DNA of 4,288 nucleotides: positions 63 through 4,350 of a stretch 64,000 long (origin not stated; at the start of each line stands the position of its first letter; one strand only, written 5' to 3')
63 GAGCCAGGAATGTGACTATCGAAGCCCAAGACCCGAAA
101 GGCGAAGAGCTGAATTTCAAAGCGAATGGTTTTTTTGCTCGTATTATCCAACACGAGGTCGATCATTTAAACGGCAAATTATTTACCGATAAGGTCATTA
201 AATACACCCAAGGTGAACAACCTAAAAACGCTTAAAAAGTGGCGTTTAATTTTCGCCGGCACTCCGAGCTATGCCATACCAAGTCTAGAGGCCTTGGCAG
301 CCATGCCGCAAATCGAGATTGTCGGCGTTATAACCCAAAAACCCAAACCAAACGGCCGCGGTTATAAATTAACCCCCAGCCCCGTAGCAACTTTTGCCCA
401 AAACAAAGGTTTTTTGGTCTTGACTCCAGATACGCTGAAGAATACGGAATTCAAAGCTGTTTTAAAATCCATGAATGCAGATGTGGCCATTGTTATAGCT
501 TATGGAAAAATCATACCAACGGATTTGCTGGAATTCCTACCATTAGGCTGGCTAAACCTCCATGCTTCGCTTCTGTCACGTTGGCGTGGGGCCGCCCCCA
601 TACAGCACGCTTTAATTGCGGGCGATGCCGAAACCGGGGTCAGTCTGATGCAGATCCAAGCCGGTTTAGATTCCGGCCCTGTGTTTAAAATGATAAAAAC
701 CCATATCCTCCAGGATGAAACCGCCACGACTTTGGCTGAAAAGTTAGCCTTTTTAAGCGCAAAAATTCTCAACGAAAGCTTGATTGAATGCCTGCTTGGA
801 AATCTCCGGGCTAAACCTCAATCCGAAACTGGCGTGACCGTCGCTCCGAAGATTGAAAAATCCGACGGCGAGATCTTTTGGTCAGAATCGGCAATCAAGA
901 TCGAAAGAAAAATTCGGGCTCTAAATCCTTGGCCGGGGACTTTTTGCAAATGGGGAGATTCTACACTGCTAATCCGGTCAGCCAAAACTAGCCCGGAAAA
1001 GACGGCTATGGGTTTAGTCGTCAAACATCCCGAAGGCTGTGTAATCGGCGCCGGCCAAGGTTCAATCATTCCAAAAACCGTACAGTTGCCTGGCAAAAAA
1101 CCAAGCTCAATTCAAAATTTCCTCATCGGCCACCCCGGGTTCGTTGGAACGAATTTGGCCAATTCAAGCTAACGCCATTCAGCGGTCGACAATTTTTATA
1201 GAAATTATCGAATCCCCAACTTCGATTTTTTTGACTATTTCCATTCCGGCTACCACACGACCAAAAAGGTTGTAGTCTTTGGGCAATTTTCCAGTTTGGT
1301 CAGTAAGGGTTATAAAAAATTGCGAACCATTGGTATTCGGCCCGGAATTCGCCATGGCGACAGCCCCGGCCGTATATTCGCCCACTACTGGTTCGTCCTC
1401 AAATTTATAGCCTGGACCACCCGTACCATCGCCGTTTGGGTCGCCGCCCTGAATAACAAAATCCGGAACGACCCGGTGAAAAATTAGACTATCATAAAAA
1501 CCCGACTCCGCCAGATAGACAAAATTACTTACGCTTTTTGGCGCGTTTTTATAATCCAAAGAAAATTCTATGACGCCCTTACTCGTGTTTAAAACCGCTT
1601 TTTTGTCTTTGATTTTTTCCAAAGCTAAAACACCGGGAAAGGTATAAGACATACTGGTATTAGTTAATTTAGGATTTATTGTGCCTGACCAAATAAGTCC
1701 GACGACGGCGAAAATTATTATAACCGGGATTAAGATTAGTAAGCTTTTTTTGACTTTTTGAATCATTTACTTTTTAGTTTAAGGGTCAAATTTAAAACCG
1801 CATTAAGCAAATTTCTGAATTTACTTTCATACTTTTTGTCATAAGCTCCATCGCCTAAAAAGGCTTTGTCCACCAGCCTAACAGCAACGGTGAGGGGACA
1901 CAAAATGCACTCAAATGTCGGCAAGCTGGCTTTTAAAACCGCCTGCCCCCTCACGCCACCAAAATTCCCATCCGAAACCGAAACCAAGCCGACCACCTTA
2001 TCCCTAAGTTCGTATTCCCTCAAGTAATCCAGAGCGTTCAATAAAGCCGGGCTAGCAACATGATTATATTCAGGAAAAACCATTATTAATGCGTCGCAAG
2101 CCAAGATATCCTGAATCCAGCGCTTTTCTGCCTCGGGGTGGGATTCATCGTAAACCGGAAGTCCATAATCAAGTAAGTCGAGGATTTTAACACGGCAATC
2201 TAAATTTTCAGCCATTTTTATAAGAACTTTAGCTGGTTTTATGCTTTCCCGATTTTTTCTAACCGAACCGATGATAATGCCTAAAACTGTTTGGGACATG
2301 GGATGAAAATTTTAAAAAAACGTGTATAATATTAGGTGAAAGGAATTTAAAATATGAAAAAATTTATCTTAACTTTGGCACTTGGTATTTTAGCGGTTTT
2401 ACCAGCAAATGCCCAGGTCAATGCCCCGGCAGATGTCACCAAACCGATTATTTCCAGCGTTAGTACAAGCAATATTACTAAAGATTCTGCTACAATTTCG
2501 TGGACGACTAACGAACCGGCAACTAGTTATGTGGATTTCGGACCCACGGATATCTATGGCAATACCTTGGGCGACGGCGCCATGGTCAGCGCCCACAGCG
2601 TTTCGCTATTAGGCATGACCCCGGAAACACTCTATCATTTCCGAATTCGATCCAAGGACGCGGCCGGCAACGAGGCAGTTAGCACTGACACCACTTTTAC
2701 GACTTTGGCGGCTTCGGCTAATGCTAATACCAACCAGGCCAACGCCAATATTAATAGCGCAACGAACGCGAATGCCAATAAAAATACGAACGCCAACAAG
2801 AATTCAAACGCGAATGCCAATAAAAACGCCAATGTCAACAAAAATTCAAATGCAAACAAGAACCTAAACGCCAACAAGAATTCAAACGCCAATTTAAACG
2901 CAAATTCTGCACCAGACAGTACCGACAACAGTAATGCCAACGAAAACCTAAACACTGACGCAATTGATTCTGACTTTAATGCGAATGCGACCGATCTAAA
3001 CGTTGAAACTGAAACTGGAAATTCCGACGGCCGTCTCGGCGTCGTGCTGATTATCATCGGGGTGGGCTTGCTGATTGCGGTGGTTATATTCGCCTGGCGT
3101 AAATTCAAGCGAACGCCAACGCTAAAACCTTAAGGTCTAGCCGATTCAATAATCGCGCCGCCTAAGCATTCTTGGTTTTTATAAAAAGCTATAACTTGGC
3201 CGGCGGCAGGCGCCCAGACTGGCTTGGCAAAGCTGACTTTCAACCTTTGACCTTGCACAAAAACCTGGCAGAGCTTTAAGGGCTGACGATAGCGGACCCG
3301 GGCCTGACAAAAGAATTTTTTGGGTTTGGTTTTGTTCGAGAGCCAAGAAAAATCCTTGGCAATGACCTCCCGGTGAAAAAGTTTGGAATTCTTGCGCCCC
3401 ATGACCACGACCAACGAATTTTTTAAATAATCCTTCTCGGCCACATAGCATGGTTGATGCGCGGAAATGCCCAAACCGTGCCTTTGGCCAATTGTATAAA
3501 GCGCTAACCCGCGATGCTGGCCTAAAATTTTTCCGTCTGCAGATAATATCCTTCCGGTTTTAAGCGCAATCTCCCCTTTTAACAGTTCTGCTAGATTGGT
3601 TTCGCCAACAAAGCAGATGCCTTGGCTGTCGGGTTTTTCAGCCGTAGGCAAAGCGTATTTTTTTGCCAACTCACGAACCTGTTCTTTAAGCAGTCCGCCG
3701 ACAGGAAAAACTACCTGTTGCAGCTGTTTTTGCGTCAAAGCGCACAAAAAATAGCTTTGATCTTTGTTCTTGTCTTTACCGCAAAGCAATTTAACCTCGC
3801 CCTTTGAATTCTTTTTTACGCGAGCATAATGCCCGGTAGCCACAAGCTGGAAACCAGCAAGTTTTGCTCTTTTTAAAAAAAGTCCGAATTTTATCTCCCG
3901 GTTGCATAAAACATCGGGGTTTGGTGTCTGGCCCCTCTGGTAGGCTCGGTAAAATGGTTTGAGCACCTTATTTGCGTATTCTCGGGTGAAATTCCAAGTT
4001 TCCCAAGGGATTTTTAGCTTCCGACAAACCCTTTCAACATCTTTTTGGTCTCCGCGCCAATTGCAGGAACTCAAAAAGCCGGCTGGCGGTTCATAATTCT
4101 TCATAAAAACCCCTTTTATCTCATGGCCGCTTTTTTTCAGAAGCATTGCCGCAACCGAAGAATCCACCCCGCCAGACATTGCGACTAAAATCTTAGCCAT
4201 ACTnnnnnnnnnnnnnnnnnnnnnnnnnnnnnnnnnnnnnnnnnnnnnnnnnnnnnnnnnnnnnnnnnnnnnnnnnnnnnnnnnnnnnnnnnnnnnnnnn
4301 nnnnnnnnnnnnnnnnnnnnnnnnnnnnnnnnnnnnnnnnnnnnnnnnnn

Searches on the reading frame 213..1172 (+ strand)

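Call 15: search_protein_families(library=pfam, proteins=[window:213-1172:+], max_evalue=0.001)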
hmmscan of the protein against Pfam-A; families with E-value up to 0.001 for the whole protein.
window:213-1172:+ (319 aa): 2 families
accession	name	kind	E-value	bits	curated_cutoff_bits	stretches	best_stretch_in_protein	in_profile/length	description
PF00551.24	Formyl_trans_N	-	3.8e-39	134.7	26.1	1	15-188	8-179/181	Formyl transferase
PF02911.23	Formyl_trans_C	-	5.3e-21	75.1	21.1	1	213-307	1-99/100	Formyl transferase, C-terminal domain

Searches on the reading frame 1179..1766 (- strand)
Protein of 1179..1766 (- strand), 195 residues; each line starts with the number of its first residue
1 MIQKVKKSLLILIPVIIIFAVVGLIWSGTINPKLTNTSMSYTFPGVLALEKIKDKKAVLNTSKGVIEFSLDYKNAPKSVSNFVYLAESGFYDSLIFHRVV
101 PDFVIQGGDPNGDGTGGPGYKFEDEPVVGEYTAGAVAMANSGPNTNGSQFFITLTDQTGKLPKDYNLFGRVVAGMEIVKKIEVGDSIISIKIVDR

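Call 44: search_protein_families(library=pfam, proteins=[window:1179-1766:-], max_evalue=0.01)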
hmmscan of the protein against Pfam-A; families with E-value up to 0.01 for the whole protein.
window:1179-1766:- (195 aa): 1 family
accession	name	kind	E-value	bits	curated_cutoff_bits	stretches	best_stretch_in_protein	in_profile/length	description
PF00160.26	Pro_isomerase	-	3.4e-40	138.3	21.7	1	59-184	4-140/159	Cyclophilin type peptidyl-prolyl cis-trans isomerase/CLD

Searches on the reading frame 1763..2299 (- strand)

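Call 44: search_protein_families(library=pfam, proteins=[window:1763-2299:-], max_evalue=0.01)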
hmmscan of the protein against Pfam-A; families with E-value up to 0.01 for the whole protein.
window:1763-2299:- (178 aa): 2 families
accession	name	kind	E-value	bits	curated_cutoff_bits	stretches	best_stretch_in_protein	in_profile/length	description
PF03358.20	FMN_red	-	2.5e-27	95.8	24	1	7-139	4-146/152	NADPH-dependent FMN reductase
PF02525.22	Flavodoxin_2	-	1.6e-05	25.1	27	1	8-87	5-97/198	Flavodoxin-like fold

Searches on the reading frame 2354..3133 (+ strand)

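Call 44: search_protein_families(library=pfam, proteins=[window:2354-3133:+], max_evalue=0.01)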
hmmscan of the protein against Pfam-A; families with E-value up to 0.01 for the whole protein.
window:2354-3133:+ (259 aa): 2 families
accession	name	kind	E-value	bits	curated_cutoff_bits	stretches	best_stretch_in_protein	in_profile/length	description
PF00041.27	fn3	-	8.6e-06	26.3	25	1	35-115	5-83/84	Fibronectin type III domain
PF16656.11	Pur_ac_phosph_N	-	3.2e-05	24.8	30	1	37-117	7-93/93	Purple acid Phosphatase, N-terminal domain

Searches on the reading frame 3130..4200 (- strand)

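Call 15: search_protein_families(library=pfam, proteins=[window:3130-4200:-], max_evalue=0.001)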
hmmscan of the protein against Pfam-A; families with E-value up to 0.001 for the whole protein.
window:3130-4200:- (356 aa): 6 families
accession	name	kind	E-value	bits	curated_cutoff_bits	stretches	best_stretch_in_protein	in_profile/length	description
PF03054.22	tRNA_Me_trans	-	9.1e-79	264.2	20.6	1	3-199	2-201/202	tRNA methyl transferase HUP domain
PF20258.4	tRNA_Me_trans_C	-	4.7e-19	68.9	20.6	1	277-351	2-77/77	Aminomethyltransferase beta-barrel domain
PF20259.3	tRNA_Me_trans_M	-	1.5e-18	66.5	27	1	206-266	3-65/66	tRNA methyl transferase PRC-barrel domain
PF02540.23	NAD_synthase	-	8.1e-05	22.3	21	0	3-33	20-52/242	NAD synthase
PF01171.26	ATP_bind_3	-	0.00022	21.4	27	1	3-182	1-159/182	PP-loop family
PF02568.20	ThiI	-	0.00084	19.4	20.5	0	3-36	5-38/197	Thiamine biosynthesis protein (ThiI)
